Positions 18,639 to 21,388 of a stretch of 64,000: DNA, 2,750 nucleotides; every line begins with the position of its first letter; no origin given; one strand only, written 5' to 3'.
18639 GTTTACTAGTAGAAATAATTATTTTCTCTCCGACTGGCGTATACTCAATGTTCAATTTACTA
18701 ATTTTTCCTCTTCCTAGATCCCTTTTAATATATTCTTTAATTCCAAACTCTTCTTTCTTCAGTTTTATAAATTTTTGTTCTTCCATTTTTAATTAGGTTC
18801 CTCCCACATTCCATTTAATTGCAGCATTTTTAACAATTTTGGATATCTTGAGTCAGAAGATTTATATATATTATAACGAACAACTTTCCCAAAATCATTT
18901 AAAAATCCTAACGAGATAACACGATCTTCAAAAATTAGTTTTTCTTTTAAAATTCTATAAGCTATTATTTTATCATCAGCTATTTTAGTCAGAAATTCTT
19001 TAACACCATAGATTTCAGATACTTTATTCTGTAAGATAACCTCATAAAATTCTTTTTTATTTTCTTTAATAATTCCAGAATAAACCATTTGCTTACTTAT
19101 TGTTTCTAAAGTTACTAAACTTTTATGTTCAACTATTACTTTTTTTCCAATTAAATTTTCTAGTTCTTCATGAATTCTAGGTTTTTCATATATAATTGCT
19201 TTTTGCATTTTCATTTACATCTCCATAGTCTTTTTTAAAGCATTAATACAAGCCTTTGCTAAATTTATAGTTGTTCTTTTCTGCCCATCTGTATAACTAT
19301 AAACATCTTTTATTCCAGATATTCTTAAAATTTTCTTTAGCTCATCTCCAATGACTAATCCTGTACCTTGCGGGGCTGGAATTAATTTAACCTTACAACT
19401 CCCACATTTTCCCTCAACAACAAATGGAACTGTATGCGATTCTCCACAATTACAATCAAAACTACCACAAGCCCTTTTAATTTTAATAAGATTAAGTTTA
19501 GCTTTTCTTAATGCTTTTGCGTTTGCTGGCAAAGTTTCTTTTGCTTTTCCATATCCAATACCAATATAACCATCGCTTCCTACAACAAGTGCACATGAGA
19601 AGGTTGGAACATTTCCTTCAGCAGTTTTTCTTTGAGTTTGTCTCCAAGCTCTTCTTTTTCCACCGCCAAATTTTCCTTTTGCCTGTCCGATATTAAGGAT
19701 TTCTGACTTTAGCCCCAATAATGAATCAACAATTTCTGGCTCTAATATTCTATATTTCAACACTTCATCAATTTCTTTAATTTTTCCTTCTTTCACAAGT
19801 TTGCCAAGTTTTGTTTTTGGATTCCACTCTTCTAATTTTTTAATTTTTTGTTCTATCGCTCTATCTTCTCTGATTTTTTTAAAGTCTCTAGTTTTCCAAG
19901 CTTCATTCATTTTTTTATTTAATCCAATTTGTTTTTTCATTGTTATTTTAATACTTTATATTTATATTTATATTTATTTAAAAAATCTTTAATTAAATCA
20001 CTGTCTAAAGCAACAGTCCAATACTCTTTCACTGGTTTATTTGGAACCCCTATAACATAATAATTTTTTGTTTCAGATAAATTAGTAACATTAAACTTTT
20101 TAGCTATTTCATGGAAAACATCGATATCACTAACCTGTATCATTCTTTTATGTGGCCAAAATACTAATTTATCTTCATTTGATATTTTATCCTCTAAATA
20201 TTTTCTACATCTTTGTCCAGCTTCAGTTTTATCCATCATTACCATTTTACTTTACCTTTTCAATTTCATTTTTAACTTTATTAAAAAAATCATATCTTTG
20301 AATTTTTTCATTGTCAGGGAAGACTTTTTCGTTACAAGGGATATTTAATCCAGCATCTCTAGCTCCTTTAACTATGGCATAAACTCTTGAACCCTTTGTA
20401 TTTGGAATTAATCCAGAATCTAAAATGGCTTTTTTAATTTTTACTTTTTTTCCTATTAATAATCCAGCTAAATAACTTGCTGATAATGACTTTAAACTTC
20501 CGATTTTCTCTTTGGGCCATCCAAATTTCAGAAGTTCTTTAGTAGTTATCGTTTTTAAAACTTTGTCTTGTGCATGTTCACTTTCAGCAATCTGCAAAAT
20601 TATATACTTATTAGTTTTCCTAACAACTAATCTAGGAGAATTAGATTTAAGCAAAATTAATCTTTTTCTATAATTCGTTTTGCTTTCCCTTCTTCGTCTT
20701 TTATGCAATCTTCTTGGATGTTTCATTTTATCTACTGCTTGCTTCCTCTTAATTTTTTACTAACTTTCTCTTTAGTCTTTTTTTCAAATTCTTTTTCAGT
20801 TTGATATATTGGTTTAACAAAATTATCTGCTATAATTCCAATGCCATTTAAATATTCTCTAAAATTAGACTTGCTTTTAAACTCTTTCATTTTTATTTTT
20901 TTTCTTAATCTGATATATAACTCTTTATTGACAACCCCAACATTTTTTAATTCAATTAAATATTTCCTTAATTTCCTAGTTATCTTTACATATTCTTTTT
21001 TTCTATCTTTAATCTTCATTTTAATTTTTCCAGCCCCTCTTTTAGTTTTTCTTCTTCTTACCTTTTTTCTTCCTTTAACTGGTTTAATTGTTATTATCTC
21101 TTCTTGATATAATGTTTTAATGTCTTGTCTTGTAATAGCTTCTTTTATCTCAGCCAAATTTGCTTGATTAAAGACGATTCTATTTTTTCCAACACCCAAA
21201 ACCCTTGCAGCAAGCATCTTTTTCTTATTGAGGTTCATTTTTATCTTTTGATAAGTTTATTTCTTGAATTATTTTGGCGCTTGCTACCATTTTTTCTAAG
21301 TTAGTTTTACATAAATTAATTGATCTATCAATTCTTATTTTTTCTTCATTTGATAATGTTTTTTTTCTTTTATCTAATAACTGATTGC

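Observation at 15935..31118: Ten orphan ORFs interleaved with, and translationally coupled to, the universal ribosomal protein gene cluster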

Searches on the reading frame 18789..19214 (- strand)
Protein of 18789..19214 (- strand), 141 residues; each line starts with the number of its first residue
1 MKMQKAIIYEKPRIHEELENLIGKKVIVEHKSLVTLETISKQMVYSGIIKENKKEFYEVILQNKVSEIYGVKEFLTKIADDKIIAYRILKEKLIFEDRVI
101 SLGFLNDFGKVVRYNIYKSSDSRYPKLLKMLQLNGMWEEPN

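Call 3: search_protein_families(library=pfam, max_evalue=1, proteins=[window:18789-19214:-])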
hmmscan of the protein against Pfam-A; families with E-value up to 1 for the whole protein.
window:18789-19214:- (141 aa): 0 families

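Call 4: search_protein_families(library=ncbifam, max_evalue=1, proteins=[window:18789-19214:-])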
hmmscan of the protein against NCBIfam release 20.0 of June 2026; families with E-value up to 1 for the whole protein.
window:18789-19214:- (141 aa): 1 family
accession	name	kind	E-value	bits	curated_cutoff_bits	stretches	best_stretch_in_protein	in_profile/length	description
NF041592.1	carboxyl_red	equivalog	0.15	9.6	1300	1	24-94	358-428/1160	carboxylic acid reductase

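Call 18: search_protein_families(library=phrogs, max_evalue=0.1, proteins=[window:18789-19214:-])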
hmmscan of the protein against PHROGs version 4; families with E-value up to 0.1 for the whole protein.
window:18789-19214:- (141 aa): 3 families
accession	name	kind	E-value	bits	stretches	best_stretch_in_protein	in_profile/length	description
phrog_26568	-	unknown function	0.025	14.4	1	31-91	63-123/438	-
phrog_11203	-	unknown function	0.04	14.7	1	10-84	13-82/214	-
phrog_10485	-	unknown function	0.047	12.9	1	7-93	555-637/788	-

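Call 19: search_protein_families(library=padloc, max_evalue=0.1, proteins=[window:18789-19214:-])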
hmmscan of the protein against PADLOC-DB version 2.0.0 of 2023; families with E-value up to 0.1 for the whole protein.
window:18789-19214:- (141 aa): 0 families

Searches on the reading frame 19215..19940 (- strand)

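Call 6: search_protein_families(library=pfam, max_evalue=0.001, proteins=[window:19215-19940:-])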
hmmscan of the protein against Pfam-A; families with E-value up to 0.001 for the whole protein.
window:19215-19940:- (241 aa): 2 families
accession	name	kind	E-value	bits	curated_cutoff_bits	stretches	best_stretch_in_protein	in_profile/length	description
PF03719.21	Ribosomal_S5_C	-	4e-20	71.5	21.5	1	177-239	1-62/71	Ribosomal protein S5, C-terminal domain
PF00333.26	Ribosomal_S5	-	1.4e-11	44.7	27.1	1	100-155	9-65/65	Ribosomal protein S5, N-terminal domain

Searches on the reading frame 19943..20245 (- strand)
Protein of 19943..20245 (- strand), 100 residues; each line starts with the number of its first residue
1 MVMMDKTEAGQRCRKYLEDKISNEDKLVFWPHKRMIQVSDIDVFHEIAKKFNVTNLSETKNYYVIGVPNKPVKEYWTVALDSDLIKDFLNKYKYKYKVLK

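Call 3: search_protein_families(library=pfam, max_evalue=1, proteins=[window:19943-20245:-])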
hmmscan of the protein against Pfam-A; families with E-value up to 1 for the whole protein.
window:19943-20245:- (100 aa): 2 families
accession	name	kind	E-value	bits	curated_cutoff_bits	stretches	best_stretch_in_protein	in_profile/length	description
PF08008.17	Viral_cys_rich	-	0.0015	19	25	1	35-67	48-80/83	Viral cysteine rich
PF24771.2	Ig_CFAP74_1st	-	0.075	13.9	29.2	1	34-80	6-52/97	CFAP74 first Ig-like domain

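Call 4: search_protein_families(library=ncbifam, max_evalue=1, proteins=[window:19943-20245:-])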
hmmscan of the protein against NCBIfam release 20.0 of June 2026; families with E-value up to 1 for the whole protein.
window:19943-20245:- (100 aa): 0 families

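Call 18: search_protein_families(library=phrogs, max_evalue=0.1, proteins=[window:19943-20245:-])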
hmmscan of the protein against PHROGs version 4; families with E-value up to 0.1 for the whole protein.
window:19943-20245:- (100 aa): 0 families

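Call 19: search_protein_families(library=padloc, max_evalue=0.1, proteins=[window:19943-20245:-])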
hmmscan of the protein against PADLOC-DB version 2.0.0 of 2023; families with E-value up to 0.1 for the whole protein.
window:19943-20245:- (100 aa): 0 families

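Call 64: predict_structure(alignment_id=A2)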
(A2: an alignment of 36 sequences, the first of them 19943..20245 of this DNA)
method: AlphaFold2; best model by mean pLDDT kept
length: 100 residues; sequences in the alignment: 36
mean_pLDDT: 83.9   pTM: 0.75
mean pLDDT of the five models: 83.9, 82.0, 82.0, 80.8, 79.5
residues with pLDDT >= 90: 33; 70-90: 58; 50-70: 5; < 50: 4
segments of 3 or more residues with pLDDT < 50: 1-4
pLDDT, mean of each block of 10 residues (from residue 1): 63 86 83 90 92 81 88 91 89 76
secondary structure, 60 per line:
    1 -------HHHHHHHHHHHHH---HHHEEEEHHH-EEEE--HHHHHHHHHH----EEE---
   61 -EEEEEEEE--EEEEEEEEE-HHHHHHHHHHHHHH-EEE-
elements in order: H8-20 E27-30 E35-38 H41-50 E55-57 E62-69 E72-80 H82-95 E97-99
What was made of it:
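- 19943..20245 (-): O8, 100 aa, alpha/beta, between L18 and S5. AlphaFold gives pLDDT 83.9 and pTM 0.75 (call 64).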

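Call 68: fold_search(model_id=the predicted structure, library=pdb)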
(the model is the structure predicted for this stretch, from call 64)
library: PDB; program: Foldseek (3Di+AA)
matches with E <= 10: 491; with E <= 0.001: 0
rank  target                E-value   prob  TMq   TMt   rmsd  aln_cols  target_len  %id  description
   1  3tjz_A                8.6e-01  0.08  0.25  0.19   7.9        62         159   21  Crystal Structure of Arf1 Bound to the gamma/zeta-COP Core Complex (released 2012-02-22)
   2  9hhl_j                1.0e+00  0.14  0.33  0.13   9.3        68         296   12  Structure of Dynein-Dynactin-NuMA-LIS1 (released 2025-12-03)
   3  4zby                  1.2e+00  0.14  0.32  0.18   6.5        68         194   12  Family 4 uracil-DNA glycosylase from Sulfolobus tokodaii (uracil complex form) (released 2015-09-09)
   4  6p5i_Ak               1.2e+00  0.10  0.26  0.35   6.2        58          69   12  Structure of a mammalian 80S ribosome in complex with the Israeli Acute Paralysis Virus IRES (Class 1) (released 2019-09-18)
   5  3wfq_H                1.2e+00  0.07  0.24  0.07   9.5        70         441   11  tRNA processing enzyme complex 1 (released 2014-01-01)
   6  6stf_E                1.3e+00  0.12  0.33  0.22  11.1        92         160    3  Human Rab8a phosphorylated at Ser111 in complex with GDP (released 2020-04-22)
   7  8jsr_A                1.3e+00  0.06  0.28  0.14  16.0       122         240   10  Cryo-EM structure of the anamorelin-bound ghrelin receptor and Gq complex (released 2025-01-22)
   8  6ewz_A                1.3e+00  0.04  0.21  0.13  11.4        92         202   12  Crystal structure of RelP (SAS2) from Staphylococcus aureus bound to AMPCPP and GTP in the pre-catalytic state (released 2018-01-24)
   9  2dqr_B                1.4e+00  0.05  0.21  0.20  10.6        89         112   10  Crystal structure of the replication terminator protein mutant RTP.E39K.R42Q (released 2007-05-29)
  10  2cfv                  1.4e+00  0.02  0.17  0.08  12.1        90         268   12  Crystal structure of human protein tyrosine phosphatase receptor type J (released 2006-03-09)
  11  5ee5_B                1.5e+00  0.07  0.27  0.19  10.8        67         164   13  Structure of human ARL1 in complex with the DCB domain of BIG1 (released 2016-07-06)
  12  3bh7_A                1.7e+00  0.10  0.30  0.21   7.8        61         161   10  Crystal structure of the RP2-Arl3 complex bound to GDP-AlF4 (released 2008-03-25)
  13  3wfq_G                1.7e+00  0.06  0.24  0.07   9.5        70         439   11  tRNA processing enzyme complex 1 (released 2014-01-01)
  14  4lhv_B                1.8e+00  0.07  0.28  0.19  11.7        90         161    9  Crystal structure of Rab8 in its inactive GDP-bound form (released 2013-10-09)
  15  4fsv                  1.8e+00  0.04  0.21  0.08  11.2        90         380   14  Crystal structure of a heat shock 70kDa protein 2 (HSPA2) from Homo sapiens at 1.80 A resolution (released 2012-07-18)
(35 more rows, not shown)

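Call 78: fold_search(model_id=the predicted structure, library=viral)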
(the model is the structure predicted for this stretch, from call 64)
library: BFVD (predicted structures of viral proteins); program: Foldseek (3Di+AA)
matches with E <= 10: 683; with E <= 0.001: 0
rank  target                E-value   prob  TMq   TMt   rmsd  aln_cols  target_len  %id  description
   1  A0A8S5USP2            8.2e-02  0.54  0.37  0.26   4.8        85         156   16  Uncharacterized protein [Myoviridae sp. ctijX18]
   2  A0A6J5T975            8.2e-02  0.18  0.25  0.16  11.6        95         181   13  Uncharacterized protein [uncultured Caudovirales phage]
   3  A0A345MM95            1.6e-01  0.12  0.26  0.19   9.6        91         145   14  (no name in the UniProt tables at hand)
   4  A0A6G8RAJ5            1.7e-01  0.21  0.28  0.15  12.3        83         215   12  Uncharacterized protein [Salmonella phage nenneke]
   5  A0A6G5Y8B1            2.1e-01  0.18  0.34  0.27  10.9       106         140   13  (no name in the UniProt tables at hand)
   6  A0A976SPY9            2.4e-01  0.13  0.25  0.27  13.5        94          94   11  (no name in the UniProt tables at hand)
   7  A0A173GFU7            2.7e-01  0.07  0.20  0.12  11.9       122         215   11  Uncharacterized protein [Erwinia phage vB_EamM_Deimos-Minion]
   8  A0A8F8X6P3            2.9e-01  0.06  0.18  0.09  12.6       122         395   10  (no name in the UniProt tables at hand)
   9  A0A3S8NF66            3.4e-01  0.08  0.24  0.20  14.1       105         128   14  Uncharacterized protein [Sulfolobales Beppu rod-shaped virus 1]
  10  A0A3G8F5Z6            4.1e-01  0.25  0.28  0.41   6.7        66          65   18  (no name in the UniProt tables at hand)
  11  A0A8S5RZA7            4.1e-01  0.10  0.22  0.22  11.4        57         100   14  Uncharacterized protein [Myoviridae sp. ctNQV2]
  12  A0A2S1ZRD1            4.4e-01  0.07  0.23  0.12  12.4       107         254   10  Coat protein [Lettuce chordovirus 1]
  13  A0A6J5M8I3            4.7e-01  0.15  0.32  0.32   7.5        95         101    8  Uncharacterized protein [uncultured Caudovirales phage]
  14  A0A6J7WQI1            5.0e-01  0.10  0.23  0.13  12.1        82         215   12  Uncharacterized protein [uncultured Caudovirales phage]
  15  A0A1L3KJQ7            5.0e-01  0.06  0.19  0.10  11.8        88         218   20  (no name in the UniProt tables at hand)
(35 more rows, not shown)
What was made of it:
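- Tried and rejected: Several weak Foldseek hits are NTase-fold proteins (calls 68, 78).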

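Call 97: search_solved_structures(query=A2, max_evalue=1)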
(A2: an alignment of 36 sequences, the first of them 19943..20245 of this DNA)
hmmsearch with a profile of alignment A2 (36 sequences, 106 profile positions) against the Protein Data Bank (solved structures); distinct sequences matched with E-value up to 1: 0.

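Call 100: search_protein_families(library=pfam, alignment_id=A2, max_evalue=0.01)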
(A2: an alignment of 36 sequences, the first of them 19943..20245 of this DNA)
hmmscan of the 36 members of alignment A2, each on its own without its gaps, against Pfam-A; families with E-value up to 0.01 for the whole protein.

A. member 1, window:19943-20245:- (100 aa): 1 family
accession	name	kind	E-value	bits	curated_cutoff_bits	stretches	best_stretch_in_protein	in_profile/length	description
PF08008.17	Viral_cys_rich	-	0.0015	19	25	1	35-67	48-80/83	Viral cysteine rich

B. families by the number of members that match (of 36 scanned): 2 families
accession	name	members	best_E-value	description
PF08008.17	Viral_cys_rich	2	0.0015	Viral cysteine rich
PF05092.17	PIF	1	0.0066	Per os infectivity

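Call 110: find_homologous_proteins(query=A2, max_evalue=0.001)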
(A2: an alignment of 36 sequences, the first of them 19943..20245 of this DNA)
Query A2 (36 sequences) (100 aa, profile of the alignment): 7 proteins with E <= 0.001 among 310 candidates.
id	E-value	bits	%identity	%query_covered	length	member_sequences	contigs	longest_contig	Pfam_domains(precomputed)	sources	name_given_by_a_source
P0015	1.1e-31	127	100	98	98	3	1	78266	-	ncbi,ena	ncbi:MAG: hypothetical protein AABW90_00770 [Nanoarchaeota archaeon]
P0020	5.7e-30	122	83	96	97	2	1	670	-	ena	-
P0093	9.6e-28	115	41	95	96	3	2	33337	-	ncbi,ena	-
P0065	5.8e-27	112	30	98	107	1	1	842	-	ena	-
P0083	6.6e-27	112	30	99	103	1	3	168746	-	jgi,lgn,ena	-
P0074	6.9e-19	86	36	75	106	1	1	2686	-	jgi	jgi:hypothetical protein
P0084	5.2e-18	83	28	87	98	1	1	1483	-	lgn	-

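Call 111: find_encoding_contigs(protein=P0093, flank=10000, max_places=1)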
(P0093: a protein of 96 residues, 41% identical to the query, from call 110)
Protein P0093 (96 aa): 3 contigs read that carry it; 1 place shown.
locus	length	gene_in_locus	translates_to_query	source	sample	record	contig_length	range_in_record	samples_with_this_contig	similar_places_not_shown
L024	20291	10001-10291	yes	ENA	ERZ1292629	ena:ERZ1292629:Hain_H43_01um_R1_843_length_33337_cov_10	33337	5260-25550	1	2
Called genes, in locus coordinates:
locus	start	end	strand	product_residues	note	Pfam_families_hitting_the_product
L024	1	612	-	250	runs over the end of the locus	PF09335:VTT_dom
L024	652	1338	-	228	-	PF09335:VTT_dom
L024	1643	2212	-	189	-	PF13302:Acetyltransf_3, PF00583:Acetyltransf_1, PF13420:Acetyltransf_4 (weak)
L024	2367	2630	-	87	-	-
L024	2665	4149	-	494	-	PF02885:Glycos_trans_3N, PF00591:Glycos_transf_3, PF07831:PYNP_C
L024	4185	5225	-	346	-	PF01594:AI-2E_transport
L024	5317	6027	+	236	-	-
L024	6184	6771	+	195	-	-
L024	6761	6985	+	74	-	PF07927:HicA_toxin (weak)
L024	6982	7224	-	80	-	-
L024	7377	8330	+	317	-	PF00297:Ribosomal_L3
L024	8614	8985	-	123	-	-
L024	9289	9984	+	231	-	PF03947:Ribosomal_L2_C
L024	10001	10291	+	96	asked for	-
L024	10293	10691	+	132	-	PF00203:Ribosomal_S19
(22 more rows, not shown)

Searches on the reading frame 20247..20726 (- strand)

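Call 6: search_protein_families(library=pfam, max_evalue=0.001, proteins=[window:20247-20726:-])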
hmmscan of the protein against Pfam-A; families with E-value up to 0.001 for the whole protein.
window:20247-20726:- (159 aa): 2 families
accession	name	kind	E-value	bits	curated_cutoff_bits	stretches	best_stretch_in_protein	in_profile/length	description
PF17144.9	Ribosomal_L5e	-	4.6e-24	85.8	27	2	7-96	5-97/163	Ribosomal large subunit proteins 60S L5, and 50S L18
PF00861.27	Ribosomal_L18p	-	1.1e-06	29.4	27.8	1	8-129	5-116/116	Ribosomal L18 of archaea, bacteria, mitoch. and chloroplast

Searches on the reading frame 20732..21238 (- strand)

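Call 6: search_protein_families(library=pfam, max_evalue=0.001, proteins=[window:20732-21238:-])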
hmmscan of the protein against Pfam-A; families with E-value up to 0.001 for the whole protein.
window:20732-21238:- (168 aa): 2 families
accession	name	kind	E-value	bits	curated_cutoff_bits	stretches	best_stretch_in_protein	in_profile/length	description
PF01280.26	Ribosomal_L19e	-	6.3e-17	61.7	25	1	2-53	1-52/53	Ribosomal protein L19e, N-terminal domain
PF25476.1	Ribosomal_L19e_C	-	2.6e-07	31.1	25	1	54-131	8-88/91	Ribosomal protein L19e, C-terminal domain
